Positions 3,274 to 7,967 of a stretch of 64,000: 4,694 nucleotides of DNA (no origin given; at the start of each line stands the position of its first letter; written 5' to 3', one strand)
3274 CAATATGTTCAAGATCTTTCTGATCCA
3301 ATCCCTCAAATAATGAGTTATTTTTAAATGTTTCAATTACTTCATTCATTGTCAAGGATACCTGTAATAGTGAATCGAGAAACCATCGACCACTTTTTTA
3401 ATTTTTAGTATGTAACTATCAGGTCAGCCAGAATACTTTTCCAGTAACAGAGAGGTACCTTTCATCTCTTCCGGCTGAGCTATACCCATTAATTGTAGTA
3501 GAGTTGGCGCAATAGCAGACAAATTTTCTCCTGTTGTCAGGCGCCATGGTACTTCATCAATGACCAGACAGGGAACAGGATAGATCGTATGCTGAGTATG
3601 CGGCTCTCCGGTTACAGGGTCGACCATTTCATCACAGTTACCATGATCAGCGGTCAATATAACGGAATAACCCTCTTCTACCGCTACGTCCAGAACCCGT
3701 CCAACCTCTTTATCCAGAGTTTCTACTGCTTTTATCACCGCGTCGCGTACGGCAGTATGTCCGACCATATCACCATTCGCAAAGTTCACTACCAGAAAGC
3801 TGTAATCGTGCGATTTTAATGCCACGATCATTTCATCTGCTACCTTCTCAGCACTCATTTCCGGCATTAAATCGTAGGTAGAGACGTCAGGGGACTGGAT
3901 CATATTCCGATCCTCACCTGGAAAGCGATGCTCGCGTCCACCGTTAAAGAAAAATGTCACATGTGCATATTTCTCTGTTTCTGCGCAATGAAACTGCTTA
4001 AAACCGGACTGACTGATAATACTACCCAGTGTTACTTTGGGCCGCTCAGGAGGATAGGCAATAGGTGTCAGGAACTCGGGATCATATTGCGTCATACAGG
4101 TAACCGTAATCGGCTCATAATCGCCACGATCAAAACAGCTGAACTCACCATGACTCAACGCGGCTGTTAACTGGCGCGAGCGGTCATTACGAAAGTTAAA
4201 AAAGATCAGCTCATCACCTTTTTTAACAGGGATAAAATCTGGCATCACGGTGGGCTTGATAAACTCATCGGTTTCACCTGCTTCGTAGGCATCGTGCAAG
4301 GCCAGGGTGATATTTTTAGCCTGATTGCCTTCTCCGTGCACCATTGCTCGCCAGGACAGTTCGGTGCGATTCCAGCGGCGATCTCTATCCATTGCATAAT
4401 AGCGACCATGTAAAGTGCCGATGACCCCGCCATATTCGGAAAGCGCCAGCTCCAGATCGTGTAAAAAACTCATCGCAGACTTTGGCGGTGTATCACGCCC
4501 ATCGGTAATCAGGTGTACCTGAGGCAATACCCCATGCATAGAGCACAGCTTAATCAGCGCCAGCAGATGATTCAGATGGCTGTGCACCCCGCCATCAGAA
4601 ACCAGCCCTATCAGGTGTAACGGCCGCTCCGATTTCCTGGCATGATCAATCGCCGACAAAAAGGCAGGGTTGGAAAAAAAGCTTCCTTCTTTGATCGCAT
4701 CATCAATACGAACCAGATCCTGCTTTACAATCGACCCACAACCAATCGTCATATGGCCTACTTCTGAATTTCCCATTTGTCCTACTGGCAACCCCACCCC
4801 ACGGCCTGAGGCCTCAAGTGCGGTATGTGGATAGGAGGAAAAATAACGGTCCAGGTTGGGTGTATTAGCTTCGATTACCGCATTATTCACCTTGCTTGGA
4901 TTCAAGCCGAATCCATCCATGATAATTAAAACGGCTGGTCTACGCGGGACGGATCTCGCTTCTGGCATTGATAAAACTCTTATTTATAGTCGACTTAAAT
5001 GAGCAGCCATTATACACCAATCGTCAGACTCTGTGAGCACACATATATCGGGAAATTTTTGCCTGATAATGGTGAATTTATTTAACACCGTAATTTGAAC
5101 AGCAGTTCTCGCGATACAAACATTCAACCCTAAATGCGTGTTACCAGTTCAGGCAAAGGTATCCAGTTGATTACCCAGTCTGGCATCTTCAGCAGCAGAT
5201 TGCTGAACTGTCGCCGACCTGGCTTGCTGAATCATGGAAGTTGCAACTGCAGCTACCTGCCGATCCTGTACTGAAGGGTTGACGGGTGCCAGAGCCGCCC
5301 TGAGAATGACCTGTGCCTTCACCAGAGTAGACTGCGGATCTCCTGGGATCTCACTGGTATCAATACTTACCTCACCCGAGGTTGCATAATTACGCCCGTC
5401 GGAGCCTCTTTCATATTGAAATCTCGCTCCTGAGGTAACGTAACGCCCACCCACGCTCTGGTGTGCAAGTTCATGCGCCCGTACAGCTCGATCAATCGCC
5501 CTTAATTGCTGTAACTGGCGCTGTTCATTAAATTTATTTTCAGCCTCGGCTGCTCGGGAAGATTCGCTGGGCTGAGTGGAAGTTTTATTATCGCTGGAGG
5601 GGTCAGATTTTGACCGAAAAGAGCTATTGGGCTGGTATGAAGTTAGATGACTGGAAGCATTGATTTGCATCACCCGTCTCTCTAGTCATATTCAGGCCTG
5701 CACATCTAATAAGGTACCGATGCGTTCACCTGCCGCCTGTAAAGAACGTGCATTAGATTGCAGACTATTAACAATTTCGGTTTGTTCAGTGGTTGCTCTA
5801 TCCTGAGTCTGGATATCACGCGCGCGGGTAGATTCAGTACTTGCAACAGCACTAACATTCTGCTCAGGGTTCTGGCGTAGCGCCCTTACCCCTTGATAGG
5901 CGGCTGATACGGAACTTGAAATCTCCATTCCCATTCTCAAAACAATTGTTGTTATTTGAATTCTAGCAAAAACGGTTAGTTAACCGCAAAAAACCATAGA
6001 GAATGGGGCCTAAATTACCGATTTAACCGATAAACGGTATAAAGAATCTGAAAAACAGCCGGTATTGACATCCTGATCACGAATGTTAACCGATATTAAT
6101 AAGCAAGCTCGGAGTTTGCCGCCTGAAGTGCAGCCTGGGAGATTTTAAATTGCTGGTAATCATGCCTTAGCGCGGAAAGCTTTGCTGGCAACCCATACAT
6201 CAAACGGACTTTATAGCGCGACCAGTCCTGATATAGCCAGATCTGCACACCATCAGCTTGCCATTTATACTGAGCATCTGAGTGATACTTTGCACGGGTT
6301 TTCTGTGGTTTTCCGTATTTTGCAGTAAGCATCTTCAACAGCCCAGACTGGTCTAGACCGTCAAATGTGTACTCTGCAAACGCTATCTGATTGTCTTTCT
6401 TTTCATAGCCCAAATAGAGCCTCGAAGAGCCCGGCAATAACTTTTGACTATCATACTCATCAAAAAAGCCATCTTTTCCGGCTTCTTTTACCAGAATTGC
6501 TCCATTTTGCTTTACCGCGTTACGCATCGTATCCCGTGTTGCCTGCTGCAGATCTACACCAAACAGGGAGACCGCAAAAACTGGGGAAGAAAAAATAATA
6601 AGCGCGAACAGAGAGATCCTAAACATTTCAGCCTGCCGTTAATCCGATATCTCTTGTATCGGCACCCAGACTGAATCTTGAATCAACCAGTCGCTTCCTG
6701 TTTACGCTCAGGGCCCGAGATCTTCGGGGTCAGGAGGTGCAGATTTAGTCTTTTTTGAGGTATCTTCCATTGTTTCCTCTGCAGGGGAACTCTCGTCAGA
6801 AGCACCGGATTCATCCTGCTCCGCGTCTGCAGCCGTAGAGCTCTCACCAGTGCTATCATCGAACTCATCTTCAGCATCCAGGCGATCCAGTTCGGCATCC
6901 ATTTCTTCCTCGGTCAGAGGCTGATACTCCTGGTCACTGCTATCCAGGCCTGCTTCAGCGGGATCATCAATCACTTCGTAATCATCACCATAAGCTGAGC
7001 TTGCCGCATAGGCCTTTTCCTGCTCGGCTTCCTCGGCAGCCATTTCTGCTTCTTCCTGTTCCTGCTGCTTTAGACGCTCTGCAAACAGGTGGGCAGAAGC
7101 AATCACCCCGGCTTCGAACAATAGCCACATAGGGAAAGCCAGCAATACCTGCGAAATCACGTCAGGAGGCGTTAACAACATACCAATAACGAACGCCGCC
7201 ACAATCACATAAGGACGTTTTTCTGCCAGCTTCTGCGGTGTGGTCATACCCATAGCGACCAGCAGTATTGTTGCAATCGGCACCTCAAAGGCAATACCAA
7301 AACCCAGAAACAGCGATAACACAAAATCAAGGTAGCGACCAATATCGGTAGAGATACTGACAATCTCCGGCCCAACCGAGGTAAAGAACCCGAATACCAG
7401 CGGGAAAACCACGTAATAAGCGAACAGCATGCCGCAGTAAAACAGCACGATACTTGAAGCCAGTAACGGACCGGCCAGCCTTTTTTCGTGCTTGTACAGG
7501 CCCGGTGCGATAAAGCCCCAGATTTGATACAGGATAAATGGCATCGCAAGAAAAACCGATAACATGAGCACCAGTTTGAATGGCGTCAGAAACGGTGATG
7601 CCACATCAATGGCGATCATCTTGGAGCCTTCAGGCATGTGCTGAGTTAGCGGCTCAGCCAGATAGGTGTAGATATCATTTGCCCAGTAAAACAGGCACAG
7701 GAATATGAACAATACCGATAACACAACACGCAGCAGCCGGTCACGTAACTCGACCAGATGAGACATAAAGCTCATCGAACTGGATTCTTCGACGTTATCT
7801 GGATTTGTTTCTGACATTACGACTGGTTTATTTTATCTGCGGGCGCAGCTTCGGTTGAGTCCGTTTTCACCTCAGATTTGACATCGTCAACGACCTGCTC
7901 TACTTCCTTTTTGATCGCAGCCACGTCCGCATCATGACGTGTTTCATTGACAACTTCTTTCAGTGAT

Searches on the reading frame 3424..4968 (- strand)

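Call 42: search_protein_families(library=pfam, proteins=[window:3424-4968:-], max_evalue=0.00001)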
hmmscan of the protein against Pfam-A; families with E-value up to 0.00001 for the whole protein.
window:3424-4968:- (514 aa): 3 families
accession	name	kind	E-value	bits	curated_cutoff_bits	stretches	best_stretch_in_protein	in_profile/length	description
PF01676.23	Metalloenzyme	-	9.9e-75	251.7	24.3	1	11-497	2-251/252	Metalloenzyme superfamily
PF06415.18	iPGM_N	-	3.2e-74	249.5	27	1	88-296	1-216/217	BPG-independent PGAM N-terminus (iPGM_N)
PF01663.27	Phosphodiest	-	2.4e-06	27.8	23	1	380-443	157-220/342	Type I phosphodiesterase / nucleotide pyrophosphatase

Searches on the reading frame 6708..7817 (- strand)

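Call 42: search_protein_families(library=pfam, proteins=[window:6708-7817:-], max_evalue=0.00001)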
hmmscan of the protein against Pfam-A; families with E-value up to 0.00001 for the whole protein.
window:6708-7817:- (369 aa): 1 family
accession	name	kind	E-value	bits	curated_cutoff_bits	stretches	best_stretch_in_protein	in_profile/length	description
PF00902.23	TatC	-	2.8e-70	236.8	25.1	1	19-229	1-208/208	Sec-independent protein translocase protein (TatC)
